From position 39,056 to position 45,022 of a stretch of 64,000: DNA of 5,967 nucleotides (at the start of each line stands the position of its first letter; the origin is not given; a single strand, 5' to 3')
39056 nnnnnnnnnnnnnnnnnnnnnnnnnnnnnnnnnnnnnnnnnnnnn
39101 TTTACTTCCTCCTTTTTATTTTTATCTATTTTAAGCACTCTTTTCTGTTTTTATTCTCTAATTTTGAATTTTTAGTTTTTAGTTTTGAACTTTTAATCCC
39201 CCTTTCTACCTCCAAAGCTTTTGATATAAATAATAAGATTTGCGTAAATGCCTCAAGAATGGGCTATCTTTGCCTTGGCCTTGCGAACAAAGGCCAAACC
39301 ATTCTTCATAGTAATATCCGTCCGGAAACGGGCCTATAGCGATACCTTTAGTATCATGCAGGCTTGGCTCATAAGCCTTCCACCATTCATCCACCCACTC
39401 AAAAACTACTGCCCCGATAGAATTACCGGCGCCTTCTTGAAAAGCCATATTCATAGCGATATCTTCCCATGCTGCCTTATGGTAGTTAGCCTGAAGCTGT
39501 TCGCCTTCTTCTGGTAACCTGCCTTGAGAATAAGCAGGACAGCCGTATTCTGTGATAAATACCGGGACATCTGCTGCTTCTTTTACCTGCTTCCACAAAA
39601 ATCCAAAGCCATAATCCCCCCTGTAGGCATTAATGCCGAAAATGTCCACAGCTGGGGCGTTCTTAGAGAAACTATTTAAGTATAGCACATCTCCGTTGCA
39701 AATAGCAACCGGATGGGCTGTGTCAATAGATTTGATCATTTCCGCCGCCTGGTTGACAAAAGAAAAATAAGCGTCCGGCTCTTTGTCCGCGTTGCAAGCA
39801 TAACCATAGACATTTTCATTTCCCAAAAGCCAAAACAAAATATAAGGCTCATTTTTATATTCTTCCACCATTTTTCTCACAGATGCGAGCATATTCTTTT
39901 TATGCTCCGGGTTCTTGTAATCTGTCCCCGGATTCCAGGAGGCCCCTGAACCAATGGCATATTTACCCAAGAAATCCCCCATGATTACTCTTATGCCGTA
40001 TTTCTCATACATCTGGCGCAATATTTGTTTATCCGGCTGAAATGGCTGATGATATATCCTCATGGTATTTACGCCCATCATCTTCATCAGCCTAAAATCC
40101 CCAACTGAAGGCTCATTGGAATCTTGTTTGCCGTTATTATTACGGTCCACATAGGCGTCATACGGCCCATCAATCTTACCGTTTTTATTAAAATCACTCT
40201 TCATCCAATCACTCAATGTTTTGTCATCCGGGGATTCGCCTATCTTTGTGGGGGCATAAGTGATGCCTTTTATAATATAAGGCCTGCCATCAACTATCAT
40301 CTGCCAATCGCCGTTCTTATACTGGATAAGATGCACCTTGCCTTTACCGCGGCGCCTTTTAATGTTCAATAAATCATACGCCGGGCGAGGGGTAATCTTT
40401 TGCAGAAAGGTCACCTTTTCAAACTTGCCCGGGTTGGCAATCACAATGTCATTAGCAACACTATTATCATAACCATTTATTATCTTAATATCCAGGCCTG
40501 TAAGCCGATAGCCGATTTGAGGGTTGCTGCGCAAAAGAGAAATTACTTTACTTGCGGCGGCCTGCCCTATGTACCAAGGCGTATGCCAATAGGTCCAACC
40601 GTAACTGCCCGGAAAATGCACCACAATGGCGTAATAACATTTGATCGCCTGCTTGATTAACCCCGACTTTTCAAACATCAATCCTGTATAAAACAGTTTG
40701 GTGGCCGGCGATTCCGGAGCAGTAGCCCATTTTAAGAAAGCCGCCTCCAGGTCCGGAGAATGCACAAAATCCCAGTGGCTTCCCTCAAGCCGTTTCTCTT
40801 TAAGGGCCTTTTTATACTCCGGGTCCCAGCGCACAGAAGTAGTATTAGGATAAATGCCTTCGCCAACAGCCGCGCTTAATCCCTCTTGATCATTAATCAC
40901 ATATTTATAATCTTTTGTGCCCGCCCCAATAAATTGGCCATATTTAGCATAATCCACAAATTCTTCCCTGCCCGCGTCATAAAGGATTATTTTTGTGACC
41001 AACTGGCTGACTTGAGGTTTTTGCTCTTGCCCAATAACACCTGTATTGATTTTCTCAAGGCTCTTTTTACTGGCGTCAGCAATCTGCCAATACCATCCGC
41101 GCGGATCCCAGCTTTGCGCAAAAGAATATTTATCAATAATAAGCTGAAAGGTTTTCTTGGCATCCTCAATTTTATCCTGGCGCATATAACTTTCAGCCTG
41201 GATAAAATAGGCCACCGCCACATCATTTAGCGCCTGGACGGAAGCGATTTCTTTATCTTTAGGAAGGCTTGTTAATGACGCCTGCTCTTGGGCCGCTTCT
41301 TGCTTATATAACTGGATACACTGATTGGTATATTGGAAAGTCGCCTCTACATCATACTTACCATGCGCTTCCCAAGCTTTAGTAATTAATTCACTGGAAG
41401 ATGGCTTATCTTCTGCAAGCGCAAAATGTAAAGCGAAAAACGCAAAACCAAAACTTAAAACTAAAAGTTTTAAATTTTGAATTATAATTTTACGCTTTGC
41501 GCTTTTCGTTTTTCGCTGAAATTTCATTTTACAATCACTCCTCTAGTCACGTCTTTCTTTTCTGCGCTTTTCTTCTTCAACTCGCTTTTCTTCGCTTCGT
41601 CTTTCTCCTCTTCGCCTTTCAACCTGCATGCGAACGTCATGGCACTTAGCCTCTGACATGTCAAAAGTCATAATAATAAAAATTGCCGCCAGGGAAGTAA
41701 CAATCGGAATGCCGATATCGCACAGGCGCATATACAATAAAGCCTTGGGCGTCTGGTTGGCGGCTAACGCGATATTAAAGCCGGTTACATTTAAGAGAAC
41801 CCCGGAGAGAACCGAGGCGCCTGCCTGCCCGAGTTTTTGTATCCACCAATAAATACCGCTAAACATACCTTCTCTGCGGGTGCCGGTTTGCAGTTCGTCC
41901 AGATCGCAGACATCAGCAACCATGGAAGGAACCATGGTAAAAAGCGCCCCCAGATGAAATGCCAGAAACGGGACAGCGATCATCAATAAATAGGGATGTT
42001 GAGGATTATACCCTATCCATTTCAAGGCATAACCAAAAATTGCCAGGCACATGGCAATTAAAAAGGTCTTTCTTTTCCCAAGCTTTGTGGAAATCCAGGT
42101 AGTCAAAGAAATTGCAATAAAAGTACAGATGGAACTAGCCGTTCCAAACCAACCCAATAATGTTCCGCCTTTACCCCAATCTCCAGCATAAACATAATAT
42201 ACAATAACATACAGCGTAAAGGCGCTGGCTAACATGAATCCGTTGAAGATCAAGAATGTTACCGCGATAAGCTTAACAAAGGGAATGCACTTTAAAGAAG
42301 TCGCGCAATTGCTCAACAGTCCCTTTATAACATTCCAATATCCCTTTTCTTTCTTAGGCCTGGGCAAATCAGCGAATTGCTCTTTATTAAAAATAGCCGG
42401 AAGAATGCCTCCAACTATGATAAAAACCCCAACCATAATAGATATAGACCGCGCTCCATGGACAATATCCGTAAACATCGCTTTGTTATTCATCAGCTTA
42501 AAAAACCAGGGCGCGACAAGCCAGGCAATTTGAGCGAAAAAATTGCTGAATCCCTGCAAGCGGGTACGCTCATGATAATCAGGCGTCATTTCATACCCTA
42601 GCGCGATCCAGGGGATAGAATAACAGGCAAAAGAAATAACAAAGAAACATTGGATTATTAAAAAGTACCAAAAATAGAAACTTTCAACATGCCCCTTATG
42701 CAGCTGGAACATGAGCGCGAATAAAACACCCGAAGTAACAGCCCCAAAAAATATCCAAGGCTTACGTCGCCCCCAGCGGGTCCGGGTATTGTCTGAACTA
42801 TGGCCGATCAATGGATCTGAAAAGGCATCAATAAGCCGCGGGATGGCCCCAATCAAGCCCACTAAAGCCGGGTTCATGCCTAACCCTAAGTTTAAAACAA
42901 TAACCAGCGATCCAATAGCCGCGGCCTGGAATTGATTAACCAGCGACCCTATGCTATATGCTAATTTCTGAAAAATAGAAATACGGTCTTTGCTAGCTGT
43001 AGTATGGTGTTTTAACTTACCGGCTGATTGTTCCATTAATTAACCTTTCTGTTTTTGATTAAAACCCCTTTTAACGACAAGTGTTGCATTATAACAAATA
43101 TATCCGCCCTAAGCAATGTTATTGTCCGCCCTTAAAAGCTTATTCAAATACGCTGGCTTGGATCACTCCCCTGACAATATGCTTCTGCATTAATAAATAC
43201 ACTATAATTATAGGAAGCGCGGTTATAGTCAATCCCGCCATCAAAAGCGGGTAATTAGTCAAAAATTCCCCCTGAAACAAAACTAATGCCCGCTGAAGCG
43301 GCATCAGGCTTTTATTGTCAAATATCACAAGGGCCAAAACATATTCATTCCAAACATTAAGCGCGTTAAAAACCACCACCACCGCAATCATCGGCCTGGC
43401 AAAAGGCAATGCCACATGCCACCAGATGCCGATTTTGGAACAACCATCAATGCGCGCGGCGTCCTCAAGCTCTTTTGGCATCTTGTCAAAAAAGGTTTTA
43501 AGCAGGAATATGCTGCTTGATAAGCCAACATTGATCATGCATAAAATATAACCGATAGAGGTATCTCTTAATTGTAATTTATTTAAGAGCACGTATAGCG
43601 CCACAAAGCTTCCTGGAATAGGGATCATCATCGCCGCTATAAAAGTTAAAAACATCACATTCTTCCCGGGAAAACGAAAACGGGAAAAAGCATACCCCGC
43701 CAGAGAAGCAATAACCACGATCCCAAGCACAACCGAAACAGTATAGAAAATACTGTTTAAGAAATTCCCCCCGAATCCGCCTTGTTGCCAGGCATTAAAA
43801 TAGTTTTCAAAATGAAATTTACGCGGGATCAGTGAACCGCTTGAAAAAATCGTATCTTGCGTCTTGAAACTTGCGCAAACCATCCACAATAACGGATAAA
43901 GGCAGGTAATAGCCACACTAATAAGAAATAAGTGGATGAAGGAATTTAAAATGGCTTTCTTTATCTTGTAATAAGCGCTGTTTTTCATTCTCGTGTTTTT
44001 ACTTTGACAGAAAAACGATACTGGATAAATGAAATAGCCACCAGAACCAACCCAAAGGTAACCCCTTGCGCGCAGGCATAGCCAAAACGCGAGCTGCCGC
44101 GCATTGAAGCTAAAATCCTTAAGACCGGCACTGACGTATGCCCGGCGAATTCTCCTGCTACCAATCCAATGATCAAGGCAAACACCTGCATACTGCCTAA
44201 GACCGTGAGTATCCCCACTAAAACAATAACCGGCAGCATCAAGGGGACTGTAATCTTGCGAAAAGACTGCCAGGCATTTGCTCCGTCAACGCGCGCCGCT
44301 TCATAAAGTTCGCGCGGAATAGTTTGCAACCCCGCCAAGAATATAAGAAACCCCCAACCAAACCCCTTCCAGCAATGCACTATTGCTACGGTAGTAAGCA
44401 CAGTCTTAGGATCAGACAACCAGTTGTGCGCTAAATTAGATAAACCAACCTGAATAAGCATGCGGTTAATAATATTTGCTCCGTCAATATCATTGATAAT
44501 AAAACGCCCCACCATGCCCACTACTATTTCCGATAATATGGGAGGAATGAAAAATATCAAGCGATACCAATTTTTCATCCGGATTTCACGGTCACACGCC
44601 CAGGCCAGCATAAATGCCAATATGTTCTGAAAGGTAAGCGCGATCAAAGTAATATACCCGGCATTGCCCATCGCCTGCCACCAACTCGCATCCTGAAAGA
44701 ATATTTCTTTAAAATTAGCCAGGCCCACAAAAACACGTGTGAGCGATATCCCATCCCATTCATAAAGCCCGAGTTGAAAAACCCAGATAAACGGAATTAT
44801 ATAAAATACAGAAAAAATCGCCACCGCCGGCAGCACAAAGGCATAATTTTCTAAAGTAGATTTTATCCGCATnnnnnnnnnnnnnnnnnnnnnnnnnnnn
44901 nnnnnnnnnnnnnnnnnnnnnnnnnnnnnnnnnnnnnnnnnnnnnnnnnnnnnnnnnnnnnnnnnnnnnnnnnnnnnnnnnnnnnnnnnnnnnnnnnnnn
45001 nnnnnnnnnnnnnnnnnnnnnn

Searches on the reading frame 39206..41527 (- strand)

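Call 4: search_protein_families(library=pfam, proteins=[window:39206-41527:-], max_evalue=0.01)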
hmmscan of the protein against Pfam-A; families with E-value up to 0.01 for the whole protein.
window:39206-41527:- (773 aa): 4 families
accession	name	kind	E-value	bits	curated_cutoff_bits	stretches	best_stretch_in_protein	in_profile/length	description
PF02836.23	Glyco_hydro_2_C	-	5.5e-14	52.4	21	1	464-669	28-219/302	Glycosyl hydrolases family 2, TIM barrel domain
PF13174.12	TPR_6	-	3.8e-07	30.7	26.3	1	106-134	2-30/33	Tetratricopeptide repeat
PF03198.20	Glyco_hydro_72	-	1.8e-06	27.9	25.9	1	473-668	55-254/314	Glucanosyltransferase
PF02449.21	Glyco_hydro_42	-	0.0043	16.9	21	0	537-604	103-171/376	Beta-galactosidase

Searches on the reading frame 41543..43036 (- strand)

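Call 4: search_protein_families(library=pfam, proteins=[window:41543-43036:-], max_evalue=0.01)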
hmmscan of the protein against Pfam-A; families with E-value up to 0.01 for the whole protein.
window:41543-43036:- (497 aa): 4 families
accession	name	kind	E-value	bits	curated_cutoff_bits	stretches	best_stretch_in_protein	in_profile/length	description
PF13347.12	MFS_2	-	6.9e-65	219.7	27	1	48-461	24-426/427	MFS/sugar transport protein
PF07690.21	MFS_1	-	1.9e-22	80.1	33.4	2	28-280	2-228/347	Major Facilitator Superfamily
PF03209.21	PUCC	-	5e-05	22.9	21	1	51-110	9-67/401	PUCC protein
PF10939.13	DUF2631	-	0.0088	16.3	25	0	91-122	30-61/66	Protein of unknown function (DUF2631)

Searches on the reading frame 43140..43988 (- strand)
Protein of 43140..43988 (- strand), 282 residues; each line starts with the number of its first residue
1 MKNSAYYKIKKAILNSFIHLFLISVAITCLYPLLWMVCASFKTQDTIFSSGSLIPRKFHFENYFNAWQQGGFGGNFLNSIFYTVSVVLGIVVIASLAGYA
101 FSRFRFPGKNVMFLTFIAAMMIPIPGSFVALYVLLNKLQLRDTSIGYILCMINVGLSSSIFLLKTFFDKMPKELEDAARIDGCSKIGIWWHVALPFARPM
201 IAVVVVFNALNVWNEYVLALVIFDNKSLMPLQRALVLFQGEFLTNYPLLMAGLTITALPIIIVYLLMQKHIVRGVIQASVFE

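Call 4: search_protein_families(library=pfam, proteins=[window:43140-43988:-], max_evalue=0.01)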
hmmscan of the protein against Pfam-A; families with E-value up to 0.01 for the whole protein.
window:43140-43988:- (282 aa): 1 family
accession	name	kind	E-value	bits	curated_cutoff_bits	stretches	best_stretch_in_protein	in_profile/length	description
PF00528.27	BPD_transp_1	-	1.5e-16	61.1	26.4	1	91-276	2-183/184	Binding-protein-dependent transport system inner membrane component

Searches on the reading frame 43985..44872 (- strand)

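Call 4: search_protein_families(library=pfam, proteins=[window:43985-44872:-], max_evalue=0.01)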
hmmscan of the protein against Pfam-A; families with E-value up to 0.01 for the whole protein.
window:43985-44872:- (295 aa): 1 family
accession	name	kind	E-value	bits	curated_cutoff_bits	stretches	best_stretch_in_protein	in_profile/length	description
PF00528.27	BPD_transp_1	-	1.5e-12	48.1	26.4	1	84-285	3-176/184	Binding-protein-dependent transport system inner membrane component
